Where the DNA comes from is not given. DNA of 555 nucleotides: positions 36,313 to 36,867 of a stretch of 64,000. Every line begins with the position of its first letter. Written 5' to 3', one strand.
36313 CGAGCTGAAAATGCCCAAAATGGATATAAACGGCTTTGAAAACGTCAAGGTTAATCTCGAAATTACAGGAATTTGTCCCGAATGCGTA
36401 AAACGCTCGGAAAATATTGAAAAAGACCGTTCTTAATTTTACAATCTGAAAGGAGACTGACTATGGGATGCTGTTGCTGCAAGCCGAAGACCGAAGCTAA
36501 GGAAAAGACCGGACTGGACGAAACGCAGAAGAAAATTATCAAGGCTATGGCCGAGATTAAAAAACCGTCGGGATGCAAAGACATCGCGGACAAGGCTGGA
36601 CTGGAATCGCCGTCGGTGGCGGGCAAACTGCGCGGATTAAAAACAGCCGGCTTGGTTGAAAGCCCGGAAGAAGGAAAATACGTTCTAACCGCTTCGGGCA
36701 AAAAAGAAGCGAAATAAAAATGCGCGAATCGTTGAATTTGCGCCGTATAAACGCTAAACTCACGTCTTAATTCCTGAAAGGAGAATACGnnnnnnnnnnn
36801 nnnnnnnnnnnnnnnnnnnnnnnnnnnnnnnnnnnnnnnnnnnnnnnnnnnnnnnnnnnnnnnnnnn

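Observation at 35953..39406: Compact PerR-type oxidative-stress operon including an unusual MGCCCC poly-Cys winged-helix mini-protein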

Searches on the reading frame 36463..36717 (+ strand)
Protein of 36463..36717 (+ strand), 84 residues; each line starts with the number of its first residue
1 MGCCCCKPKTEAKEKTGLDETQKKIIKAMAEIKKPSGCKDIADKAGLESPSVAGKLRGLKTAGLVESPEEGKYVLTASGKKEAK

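Call 3: search_protein_families(library=pfam, proteins=[window:36463-36717:+], max_evalue=0.1)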
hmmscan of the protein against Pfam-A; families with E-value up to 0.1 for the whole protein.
window:36463-36717:+ (84 aa): 17 families
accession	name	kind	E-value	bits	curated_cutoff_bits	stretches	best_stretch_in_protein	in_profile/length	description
PF01978.25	TrmB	-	2.9e-05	24.3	25.6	1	15-75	3-62/68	Sugar-specific transcriptional regulator TrmB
PF01022.26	HTH_5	-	0.00069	19.9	22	1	19-67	1-47/47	Bacterial regulatory protein, arsR family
PF14338.12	Mrr_N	-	0.0012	19.4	29.5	1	59-81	61-83/87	Mrr N-terminal domain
PF09339.16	HTH_IclR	-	0.0023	18.1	22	1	25-67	8-50/52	IclR helix-turn-helix domain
PF21716.3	dnstrm_HI1420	-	0.0049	17.1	27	1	20-52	28-60/90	Probable addiction module antidote protein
PF01726.22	LexA_DNA_bind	-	0.01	16.1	23.7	1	18-67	4-58/65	LexA DNA binding domain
PF25213.1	HVO_A0261_N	-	0.011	16.1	35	1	24-80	15-68/86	HVO_A0261 N-terminal domain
PF21320.3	HTH_65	-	0.015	15.9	24.1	1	23-77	13-67/75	Rv2258c-like winged HTH domain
PF02082.26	Rrf2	-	0.022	15.3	30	1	29-76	17-66/132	Iron-dependent Transcriptional regulator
PF25212.1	HVO_A0114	-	0.027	14.7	27.6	1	18-72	20-73/84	HVO_A0114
PF01047.28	MarR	-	0.053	13.9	24.6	1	39-67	21-49/59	MarR family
PF22167.2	PH0730-like_N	-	0.054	14.1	30.2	1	28-81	8-60/60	PH0730-like, N-terminal domain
PF03444.21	HrcA_DNA-bdg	-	0.062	13.4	21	1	18-68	2-56/79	Winged helix-turn-helix transcription repressor, HrcA DNA-binding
PF13412.12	HTH_24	-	0.065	13.3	21.9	0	18-66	1-48/48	Winged helix-turn-helix DNA-binding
PF12802.13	MarR_2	-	0.072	13.7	27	1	39-68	24-56/61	MarR family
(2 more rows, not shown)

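Call 4: search_protein_families(library=ncbifam, proteins=[window:36463-36717:+], max_evalue=0.1)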
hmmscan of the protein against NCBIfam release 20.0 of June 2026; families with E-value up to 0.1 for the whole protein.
window:36463-36717:+ (84 aa): 11 families
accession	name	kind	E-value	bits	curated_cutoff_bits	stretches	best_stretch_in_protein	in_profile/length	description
NF033788.1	HTH_metalloreg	subfamily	1e-05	25.2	55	1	19-75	10-65/77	metalloregulator ArsR/SmtB family transcription factor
NF033789.1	repress_SdpR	subfamily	2.7e-05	24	100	1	19-75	7-61/79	autorepressor SdpR family transcription factor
NF008273.0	PRK11050.1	equivalog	0.0028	17.3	153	1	29-83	48-102/156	manganese-binding transcriptional regulator MntR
NF040939.2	trans_reg_lrs14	equivalog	0.0034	17.4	90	1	17-67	18-68/103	Lrs14 family HTH-type transcriptional regulator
TIGR02337.1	HpaR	equivalog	0.0039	17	121.2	1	15-66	23-73/130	homoprotocatechuate degradation operon regulator HpaR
NF003210.0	PRK04172.1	equivalog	0.0076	15.1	350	1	18-83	4-70/496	phenylalanine--tRNA ligase subunit alpha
NF041413.1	ArsR_Rv2640c_fam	equivalog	0.0078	16.6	155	1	31-76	54-99/118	Rv2640c family ArsR-like transcriptional regulator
NF045707.1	Dbac_1936_reg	equivalog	0.019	15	115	1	18-75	15-70/99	ArsR/SmtB-type metalloregulator TsoR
NF053610.1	Sso10a_fam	subfamily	0.022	14.8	60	1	40-81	22-62/64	Sso10a family chromatin protein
TIGR02944.1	suf_reg_Xantho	equivalog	0.026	14.9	110.65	1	29-75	18-67/130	SUF system Fe-S cluster assembly regulator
TIGR01884.1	cas_HTH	subfamily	0.083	12.3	60.2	1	16-71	138-193/202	CRISPR-associated CARF protein Csa3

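Call 6: find_homologous_proteins(query=window:36463-36714:+, max_evalue=0.01)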
Query window:36463-36714:+ (84 aa): 3 proteins with E <= 0.01 among 10 candidates.
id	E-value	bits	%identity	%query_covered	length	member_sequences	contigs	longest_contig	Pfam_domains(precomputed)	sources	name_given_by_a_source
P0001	2.4e-45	170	100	100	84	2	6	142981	-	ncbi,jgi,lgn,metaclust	metaclust:\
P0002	1.4e-39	151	87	100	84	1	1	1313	-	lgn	-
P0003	2.1e-6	46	88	38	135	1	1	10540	-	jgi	jgi:hypothetical protein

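Call 9: find_encoding_contigs(protein=P0001, flank=6000, max_places=6)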
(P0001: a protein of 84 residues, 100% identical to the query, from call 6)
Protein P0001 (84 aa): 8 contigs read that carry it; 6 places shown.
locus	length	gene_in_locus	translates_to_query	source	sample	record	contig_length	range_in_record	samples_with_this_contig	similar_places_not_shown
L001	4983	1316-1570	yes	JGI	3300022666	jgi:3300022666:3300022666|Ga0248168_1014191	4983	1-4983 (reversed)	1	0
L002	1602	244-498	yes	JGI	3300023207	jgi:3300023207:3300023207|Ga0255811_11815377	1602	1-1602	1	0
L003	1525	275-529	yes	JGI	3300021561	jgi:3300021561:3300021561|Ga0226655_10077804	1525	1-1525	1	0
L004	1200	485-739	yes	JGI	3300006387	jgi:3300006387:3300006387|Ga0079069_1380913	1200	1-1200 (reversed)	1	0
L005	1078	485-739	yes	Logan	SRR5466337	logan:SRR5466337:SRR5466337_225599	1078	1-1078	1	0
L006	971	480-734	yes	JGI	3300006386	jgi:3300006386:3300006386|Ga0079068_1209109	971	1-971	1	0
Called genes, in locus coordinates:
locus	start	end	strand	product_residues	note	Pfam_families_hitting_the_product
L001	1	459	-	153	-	?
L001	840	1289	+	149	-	PF01475:FUR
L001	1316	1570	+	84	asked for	-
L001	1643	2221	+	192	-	PF00210:Ferritin (weak), PF02915:Rubrerythrin, PF23458:DUF7130 (weak), PF21349:RUBY_RBDX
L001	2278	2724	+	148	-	PF02915:Rubrerythrin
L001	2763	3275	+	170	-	PF08534:Redoxin, PF00578:AhpC-TSA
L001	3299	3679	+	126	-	PF06397:Desulfoferrod_N, PF01880:Desulfoferrodox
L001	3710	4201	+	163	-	PF00210:Ferritin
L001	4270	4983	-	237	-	?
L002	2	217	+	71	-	?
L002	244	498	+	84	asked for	-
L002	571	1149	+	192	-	PF00210:Ferritin (weak), PF02915:Rubrerythrin, PF23458:DUF7130 (weak), PF21349:RUBY_RBDX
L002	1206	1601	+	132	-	?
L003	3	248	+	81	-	?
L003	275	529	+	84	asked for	-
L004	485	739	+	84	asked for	-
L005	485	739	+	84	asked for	-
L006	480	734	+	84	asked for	-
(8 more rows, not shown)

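Call 10: list_cluster_members(proteins=[P0001, P0002])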
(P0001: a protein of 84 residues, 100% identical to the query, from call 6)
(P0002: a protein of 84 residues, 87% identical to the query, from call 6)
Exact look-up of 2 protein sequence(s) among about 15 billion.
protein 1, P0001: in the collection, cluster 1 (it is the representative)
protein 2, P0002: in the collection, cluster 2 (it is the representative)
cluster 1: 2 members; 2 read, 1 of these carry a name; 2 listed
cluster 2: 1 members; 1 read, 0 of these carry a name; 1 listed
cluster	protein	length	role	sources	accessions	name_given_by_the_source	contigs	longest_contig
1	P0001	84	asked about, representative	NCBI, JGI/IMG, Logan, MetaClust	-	\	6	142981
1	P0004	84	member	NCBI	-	-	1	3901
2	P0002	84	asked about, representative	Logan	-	-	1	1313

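Call 13: find_related_loci(query=window:36463-36714:+, collection=genome_contigs, flank=6000)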
Query window:36463-36714:+ (84 aa) in genome_contigs; peptide patterns used: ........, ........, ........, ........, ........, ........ (x = any residue, [..] = any of these).
466 stretches matched a pattern; 1 encode a relative of the query (tblastn E <= 1e-3); 1 distinct loci.
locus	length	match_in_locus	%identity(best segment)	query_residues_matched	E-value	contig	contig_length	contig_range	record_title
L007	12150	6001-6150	38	14-58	2e-6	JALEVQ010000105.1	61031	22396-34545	MAG: Robinsoniella sp. isolate SUG377 k141_1388638, whole genome shotgun sequence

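Call 16: find_encoding_contigs(protein=P0002, flank=6000)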
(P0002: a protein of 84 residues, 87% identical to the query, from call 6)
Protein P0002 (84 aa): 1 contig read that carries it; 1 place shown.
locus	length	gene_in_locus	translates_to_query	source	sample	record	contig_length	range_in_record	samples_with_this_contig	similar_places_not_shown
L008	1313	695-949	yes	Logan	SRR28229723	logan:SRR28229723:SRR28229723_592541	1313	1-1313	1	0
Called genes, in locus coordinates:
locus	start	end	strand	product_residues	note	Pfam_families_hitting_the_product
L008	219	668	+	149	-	PF01475:FUR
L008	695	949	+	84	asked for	-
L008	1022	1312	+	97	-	?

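Call 17: find_encoding_contigs(protein=P0003, flank=8000)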
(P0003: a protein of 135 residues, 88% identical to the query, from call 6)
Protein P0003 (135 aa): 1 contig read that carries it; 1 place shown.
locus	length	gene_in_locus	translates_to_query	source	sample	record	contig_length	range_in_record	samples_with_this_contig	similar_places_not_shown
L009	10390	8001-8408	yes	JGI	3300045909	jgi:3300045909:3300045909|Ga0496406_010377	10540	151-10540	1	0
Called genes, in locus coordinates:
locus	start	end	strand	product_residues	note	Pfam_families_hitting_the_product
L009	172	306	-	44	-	-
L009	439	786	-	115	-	-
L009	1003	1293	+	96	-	-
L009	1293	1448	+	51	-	-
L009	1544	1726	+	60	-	-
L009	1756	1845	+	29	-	-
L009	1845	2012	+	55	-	-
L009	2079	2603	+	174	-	-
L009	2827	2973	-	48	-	-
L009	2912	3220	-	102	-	-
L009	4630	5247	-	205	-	-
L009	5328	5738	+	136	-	-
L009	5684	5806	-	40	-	-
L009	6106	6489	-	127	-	-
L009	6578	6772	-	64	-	-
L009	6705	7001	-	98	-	-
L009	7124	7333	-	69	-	-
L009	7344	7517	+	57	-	-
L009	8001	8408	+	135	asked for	-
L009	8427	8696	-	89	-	-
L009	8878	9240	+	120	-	PF02915:Rubrerythrin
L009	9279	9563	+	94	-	PF00578:AhpC-TSA, PF08534:Redoxin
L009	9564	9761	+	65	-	-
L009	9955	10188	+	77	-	PF01880:Desulfoferrodox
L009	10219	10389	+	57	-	?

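Call 24: search_protein_representatives(protein=window:36463-36714:+)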
Query: 84 residues. Proteins with E-value up to 0.001 (for the whole library): 63; up to 1e-10: 11; up to 1e-30: 1. The best 63 are listed.
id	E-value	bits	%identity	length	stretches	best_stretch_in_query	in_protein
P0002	4.4e-40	151.2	87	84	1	1-84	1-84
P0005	3.3e-15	72.0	53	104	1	9-84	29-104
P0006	2.1e-14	69.5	57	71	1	18-80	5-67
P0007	3.7e-14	68.7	54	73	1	14-83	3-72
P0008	6.8e-14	67.9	48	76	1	15-81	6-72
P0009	9.6e-14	67.4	55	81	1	18-83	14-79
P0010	3.2e-12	62.5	48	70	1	17-82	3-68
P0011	6.4e-12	61.6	50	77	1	4-82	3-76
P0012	8.9e-12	61.1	47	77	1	13-82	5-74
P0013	1.1e-11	60.8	47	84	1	1-81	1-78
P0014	1.1e-11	60.8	45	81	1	6-80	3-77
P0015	4.4e-10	55.7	52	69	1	17-82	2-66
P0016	4.7e-10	55.6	51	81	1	17-81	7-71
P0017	1.5e-09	54.0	47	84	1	14-81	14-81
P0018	4.2e-09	52.6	48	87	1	18-80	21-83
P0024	1.2e-07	48.0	45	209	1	7-80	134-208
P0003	6.7e-07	45.6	88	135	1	52-83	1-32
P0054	9.2e-05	38.8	38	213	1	14-81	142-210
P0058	1.8e-04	37.8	38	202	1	7-79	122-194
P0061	4.2e-04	36.7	38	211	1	15-83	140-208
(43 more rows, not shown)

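Call 28: find_homologous_proteins(query=A2, max_evalue=0.001)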
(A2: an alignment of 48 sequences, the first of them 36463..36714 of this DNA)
Query A2 (48 sequences) (84 aa, profile of the alignment): 471 proteins with E <= 0.001 among 1790 candidates; the best 120 are listed.
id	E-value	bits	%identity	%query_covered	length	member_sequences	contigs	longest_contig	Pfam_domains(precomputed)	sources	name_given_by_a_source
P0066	5.2e-27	111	40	95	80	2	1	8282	PF12840.14,PF13412.13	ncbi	-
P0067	2.3e-26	109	48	82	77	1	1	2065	PF13412.13,PF01978.26,PF01022.27,PF09339.17,PF12802.14,PF01726.23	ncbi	-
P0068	2.8e-26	109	58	76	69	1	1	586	-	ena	-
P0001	5.3e-26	108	100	100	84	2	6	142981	-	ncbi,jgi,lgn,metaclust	metaclust:\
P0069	6.9e-26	108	44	93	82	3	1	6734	PF01022.27,PF09339.17,PF01726.23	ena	-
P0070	2.6e-25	106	58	76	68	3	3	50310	-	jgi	jgi:predicted transcriptional regulator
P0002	8.2e-25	104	87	100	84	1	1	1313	-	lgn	-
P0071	1.1e-24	104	39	95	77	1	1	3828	-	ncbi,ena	-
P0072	1.2e-24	104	41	96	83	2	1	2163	PF25212.3,PF01022.27,PF12802.14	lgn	-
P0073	1.3e-24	103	45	95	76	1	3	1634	-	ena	-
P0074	1.6e-24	103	50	79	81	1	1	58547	-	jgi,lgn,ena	-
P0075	2.1e-24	103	51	75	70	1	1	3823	-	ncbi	ncbi:MAG: hypothetical protein ACE5OO_02870 [Candidatus Bathyarchaeia archaeon]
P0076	2.8e-24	102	55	80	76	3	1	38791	PF13412.13,PF01978.26,PF12802.14,PF01726.23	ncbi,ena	-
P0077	3.9e-24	102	47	79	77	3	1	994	PF01726.23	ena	-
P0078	4.4e-24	102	53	76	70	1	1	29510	-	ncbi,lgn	ncbi:MAG: hypothetical protein ACLFVP_03925 [Candidatus Bathyarchaeia archaeon]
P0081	7.6e-24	101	44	79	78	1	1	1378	PF12802.14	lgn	-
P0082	7.8e-24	101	47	89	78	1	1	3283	PF12802.14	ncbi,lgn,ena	-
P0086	1.0e-23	101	38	100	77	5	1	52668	-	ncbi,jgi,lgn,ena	-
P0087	1.0e-23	101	53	76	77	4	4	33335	PF01726.23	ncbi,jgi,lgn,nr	ncbi:MAG: MarR family winged helix-turn-helix transcriptional regulator [Desulfobulbaceae bacterium]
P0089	1.1e-23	101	39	80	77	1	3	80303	-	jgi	jgi:Fur family transcriptional regulator, peroxide stress response regulator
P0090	1.1e-23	100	49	89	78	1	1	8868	PF12802.14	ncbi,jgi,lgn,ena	-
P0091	1.1e-23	100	44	94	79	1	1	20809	PF01022.27,PF12802.14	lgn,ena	-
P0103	2.5e-23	99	36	95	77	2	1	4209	PF12802.14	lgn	-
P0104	2.6e-23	99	46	75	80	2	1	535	PF12802.14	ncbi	-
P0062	2.8e-23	99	38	75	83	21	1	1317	PF12802.14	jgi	jgi:predicted transcriptional regulator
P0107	4.3e-23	99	37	96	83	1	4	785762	PF12802.14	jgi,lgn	jgi:predicted transcriptional regulator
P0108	4.3e-23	99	41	89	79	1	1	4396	PF13412.13,PF01022.27,PF12802.14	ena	-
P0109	4.6e-23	98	41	82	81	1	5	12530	PF12802.14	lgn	-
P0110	5.5e-23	98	40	81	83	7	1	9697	PF12802.14,PF01726.23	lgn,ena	-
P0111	5.9e-23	98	42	77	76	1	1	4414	PF13412.13,PF12802.14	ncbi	-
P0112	6.4e-23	98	42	80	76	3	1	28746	PF13412.13,PF01022.27,PF09339.17,PF12802.14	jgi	-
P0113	7.3e-23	98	38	95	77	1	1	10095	PF12802.14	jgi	jgi:Fur family transcriptional regulator, peroxide stress response regulator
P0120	1.1e-22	97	35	95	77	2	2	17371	PF12802.14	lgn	-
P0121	1.2e-22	97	46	75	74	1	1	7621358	PF25212.3,PF01978.26,PF01022.27,PF12802.14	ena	-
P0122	1.2e-22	97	38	79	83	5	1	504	PF12802.14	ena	-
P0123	1.2e-22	97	41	89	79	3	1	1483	PF01022.27,PF12802.14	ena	-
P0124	1.2e-22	97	46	75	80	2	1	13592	PF01022.27,PF12802.14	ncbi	-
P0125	1.4e-22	97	39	79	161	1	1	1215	-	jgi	jgi:ssDNA-binding Zn-finger/Zn-ribbon topoisomerase 1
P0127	1.5e-22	97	41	89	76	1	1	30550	PF01022.27,PF09339.17,PF12802.14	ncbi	ncbi:MAG: helix-turn-helix domain-containing protein [Desulforhopalus sp.]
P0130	1.7e-22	97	38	81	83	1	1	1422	PF12802.14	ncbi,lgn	-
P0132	2.1e-22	96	46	75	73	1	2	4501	PF12802.14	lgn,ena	-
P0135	2.2e-22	96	46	77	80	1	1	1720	PF12802.14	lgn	-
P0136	2.3e-22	96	41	94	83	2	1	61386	PF13412.13,PF01022.27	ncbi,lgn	-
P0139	2.4e-22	96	42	74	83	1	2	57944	PF01022.27,PF12802.14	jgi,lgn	jgi:predicted transcriptional regulator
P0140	2.4e-22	96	48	77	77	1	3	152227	-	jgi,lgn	jgi:predicted transcriptional regulator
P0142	2.6e-22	96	45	77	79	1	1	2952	PF12802.14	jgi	-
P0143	2.6e-22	96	38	75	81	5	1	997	PF01022.27,PF12802.14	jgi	jgi:predicted transcriptional regulator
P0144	2.7e-22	96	46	75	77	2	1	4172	PF01022.27,PF12802.14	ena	-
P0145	2.7e-22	96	40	99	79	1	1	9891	PF13412.13,PF01022.27,PF12802.14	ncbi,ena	-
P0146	2.8e-22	96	44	75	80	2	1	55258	PF12802.14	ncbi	-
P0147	3.0e-22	96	38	95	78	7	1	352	PF12802.14,PF25213.2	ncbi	-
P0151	3.7e-22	96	48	71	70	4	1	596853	PF01022.27,PF12802.14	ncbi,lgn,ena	-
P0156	5.3e-22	95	41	75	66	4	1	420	PF01022.27,PF12802.14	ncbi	-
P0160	6.5e-22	95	40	74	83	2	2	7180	PF01022.27,PF09339.17,PF12802.14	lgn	-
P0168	1.0e-21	94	47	71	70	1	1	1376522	PF01022.27,PF12802.14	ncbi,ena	-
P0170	1.1e-21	94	42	74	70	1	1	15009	PF13412.13,PF01022.27,PF09339.17,PF12802.14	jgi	jgi:predicted transcriptional regulator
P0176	1.4e-21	94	47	76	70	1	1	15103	PF01022.27,PF12802.14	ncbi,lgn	-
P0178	1.5e-21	94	41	93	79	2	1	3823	PF12802.14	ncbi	-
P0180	1.5e-21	94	40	95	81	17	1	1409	PF01022.27,PF09339.17,PF12802.14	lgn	-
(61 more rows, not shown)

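Call 32: find_related_loci(query=A3, collection=metagenome_contigs, flank=5000)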
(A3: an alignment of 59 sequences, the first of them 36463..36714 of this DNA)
Query A3 (84 aa) in metagenome_contigs; peptide patterns used: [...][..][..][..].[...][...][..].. (x = any residue, [..] = any of these).
284 stretches matched a pattern; 247 encode a relative of the query (tblastn E <= 1e-3); the best 80 are kept; 80 distinct loci.
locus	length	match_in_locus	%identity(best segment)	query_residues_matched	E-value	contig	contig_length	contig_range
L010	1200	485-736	100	1-84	8e-52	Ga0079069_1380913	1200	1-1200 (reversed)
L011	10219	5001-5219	58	9-81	6e-24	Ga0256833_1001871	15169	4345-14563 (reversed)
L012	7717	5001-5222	59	6-81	2e-23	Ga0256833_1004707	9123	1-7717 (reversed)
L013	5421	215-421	61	13-81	4e-23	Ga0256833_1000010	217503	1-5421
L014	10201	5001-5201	58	18-84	3e-20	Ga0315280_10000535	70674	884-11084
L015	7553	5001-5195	57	18-82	9e-20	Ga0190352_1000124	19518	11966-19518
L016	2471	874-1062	60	18-80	1e-19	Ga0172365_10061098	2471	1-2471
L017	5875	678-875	58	18-83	1e-19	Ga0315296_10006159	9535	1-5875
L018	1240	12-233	50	8-81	3e-19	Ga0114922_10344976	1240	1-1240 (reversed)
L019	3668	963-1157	55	20-84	4e-19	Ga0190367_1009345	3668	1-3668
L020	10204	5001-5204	54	13-80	6e-19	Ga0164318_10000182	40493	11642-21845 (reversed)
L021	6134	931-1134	54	13-80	7e-19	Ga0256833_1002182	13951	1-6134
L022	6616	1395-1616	50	8-81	8e-19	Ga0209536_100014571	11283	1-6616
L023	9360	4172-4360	52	18-80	1e-18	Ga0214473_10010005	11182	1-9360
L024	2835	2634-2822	52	18-80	1e-18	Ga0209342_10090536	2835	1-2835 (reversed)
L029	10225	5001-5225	50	4-83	1e-18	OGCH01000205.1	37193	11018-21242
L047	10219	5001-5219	49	4-81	1e-17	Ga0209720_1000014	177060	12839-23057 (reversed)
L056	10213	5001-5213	53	6-80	5e-17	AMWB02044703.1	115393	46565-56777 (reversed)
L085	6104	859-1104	44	1-84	7e-15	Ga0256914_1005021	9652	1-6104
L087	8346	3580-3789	50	13-82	1e-14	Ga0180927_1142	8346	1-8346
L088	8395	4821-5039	42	1-80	2e-14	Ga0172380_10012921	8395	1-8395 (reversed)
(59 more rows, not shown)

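Call 37: predict_structure(alignment_id=A3)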
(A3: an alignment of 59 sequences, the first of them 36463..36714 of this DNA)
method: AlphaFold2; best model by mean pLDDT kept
length: 84 residues; sequences in the alignment: 59
mean_pLDDT: 80.3   pTM: 0.61
mean pLDDT of the five models: 80.3, 79.0, 79.0, 78.4, 78.0
residues with pLDDT >= 90: 25; 70-90: 41; 50-70: 7; < 50: 11
segments of 3 or more residues with pLDDT < 50: 3-6, 10-15
pLDDT, mean of each block of 10 residues (from residue 1): 50 57 89 89 89 89 90 89 80
secondary structure, 60 per line:
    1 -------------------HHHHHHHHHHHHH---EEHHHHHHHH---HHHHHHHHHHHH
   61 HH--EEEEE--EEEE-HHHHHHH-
elements in order: H20-32 H38-45 H49-62 E65-69 E72-75 H77-83

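Call 38: find_encoding_contigs(protein=P0089, flank=4000, max_places=2)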
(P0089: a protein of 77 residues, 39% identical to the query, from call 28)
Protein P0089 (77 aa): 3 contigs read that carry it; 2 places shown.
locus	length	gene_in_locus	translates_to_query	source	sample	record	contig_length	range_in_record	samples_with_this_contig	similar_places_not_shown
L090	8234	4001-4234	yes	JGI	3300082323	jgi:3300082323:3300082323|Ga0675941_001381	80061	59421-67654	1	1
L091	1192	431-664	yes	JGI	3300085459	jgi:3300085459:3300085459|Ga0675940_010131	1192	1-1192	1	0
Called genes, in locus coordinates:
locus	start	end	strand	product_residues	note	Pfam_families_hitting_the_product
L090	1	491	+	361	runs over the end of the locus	PF00072:Response_reg, PF13487:HD_5, PF01966:HD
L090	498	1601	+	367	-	PF07992:Pyr_redox_2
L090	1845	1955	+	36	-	-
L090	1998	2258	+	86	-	-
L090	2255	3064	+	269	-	PF00581:Rhodanese, PF02915:Rubrerythrin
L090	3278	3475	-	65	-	-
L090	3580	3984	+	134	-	PF01475:FUR, PF12840:HTH_20 (weak)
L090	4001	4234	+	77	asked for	-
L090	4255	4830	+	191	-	PF00210:Ferritin, PF02915:Rubrerythrin, PF21349:RUBY_RBDX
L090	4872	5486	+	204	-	PF00578:AhpC-TSA, PF08534:Redoxin, PF10417:1-cysPrx_C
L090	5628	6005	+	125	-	PF06397:Desulfoferrod_N, PF01880:Desulfoferrodox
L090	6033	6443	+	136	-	PF16866:PHD_4 (faint), PF00301:Rubredoxin, PF21349:RUBY_RBDX (faint), PF00301:Rubredoxin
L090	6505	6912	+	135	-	-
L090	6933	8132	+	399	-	PF00753:Lactamase_B (weak), PF19583:ODP, PF12706:Lactamase_B_2 (faint), PF00258:Flavodoxin_1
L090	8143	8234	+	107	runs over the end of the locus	-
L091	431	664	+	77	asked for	-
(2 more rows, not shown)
